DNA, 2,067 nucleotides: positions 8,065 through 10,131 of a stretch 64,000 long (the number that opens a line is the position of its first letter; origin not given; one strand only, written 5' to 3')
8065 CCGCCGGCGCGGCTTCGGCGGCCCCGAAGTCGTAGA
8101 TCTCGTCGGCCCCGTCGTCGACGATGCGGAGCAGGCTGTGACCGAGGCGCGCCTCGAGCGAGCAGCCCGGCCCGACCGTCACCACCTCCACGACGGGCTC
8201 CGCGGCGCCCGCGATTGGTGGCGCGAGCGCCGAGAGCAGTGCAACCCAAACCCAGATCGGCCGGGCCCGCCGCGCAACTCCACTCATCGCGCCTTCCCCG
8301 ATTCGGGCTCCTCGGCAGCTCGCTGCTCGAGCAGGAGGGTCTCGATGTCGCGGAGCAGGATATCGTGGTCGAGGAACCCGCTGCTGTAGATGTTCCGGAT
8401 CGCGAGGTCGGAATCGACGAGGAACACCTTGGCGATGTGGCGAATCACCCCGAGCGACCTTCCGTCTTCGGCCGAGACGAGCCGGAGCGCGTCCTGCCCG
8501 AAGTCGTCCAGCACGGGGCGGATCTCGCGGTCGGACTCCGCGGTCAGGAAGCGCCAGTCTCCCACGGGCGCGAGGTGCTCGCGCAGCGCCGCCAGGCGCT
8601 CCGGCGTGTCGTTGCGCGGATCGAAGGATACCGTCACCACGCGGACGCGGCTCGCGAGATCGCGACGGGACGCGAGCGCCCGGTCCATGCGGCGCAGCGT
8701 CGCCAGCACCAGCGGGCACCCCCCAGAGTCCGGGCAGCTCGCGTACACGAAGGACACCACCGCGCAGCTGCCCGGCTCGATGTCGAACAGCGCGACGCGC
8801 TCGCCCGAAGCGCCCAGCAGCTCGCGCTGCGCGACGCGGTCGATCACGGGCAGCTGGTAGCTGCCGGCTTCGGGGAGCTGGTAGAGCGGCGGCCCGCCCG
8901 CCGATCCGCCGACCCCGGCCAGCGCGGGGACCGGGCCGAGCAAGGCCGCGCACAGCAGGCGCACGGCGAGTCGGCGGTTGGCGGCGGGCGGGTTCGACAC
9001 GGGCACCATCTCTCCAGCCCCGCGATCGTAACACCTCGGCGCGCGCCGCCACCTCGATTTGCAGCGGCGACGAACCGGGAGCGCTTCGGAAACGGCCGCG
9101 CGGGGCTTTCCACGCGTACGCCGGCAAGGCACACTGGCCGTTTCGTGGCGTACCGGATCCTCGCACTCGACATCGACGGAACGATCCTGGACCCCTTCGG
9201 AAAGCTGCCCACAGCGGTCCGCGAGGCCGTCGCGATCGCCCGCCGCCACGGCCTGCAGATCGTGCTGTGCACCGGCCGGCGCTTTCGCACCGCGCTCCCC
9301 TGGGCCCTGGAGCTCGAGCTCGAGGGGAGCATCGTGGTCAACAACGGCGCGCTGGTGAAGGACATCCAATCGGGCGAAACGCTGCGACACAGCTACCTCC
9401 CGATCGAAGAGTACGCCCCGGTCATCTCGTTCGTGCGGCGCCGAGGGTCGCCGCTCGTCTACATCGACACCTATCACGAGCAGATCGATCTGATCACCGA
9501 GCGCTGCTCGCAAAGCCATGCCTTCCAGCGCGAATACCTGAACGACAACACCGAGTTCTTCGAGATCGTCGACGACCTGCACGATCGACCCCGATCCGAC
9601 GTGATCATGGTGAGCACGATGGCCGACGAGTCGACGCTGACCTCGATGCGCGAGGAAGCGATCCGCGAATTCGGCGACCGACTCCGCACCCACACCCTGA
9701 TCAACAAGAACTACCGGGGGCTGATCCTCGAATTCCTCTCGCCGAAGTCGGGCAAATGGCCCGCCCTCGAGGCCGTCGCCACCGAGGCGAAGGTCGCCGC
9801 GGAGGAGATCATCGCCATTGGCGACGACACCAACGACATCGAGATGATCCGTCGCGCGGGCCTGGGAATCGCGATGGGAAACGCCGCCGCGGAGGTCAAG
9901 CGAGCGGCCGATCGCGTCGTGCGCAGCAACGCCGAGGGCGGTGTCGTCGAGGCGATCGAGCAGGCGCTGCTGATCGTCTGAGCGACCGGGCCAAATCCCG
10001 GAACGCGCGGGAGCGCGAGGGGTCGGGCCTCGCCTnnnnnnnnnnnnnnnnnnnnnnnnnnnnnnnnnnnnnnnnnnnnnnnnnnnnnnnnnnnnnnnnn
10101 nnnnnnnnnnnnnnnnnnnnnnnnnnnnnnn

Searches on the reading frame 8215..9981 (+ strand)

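Call 9: search_protein_families(library=pfam, proteins=[window:8215-9981:+], max_evalue=0.01)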
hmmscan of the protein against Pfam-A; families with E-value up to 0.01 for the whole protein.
window:8215-9981:+ (588 aa): 4 families
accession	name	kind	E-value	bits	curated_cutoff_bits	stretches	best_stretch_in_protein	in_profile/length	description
PF08282.18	Hydrolase_3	-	1.2e-48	166.6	20.9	1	316-581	1-255/255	haloacid dehalogenase-like hydrolase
PF05116.19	S6PP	-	3.2e-09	37.2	20.3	1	504-581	156-242/247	Sucrose-6F-phosphate phosphohydrolase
PF00702.32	Hydrolase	-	1.4e-06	29.3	26.4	1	514-549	156-191/191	haloacid dehalogenase-like hydrolase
PF12710.13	HAD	-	0.0023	18.8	27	0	482-546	118-189/189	haloacid dehalogenase-like hydrolase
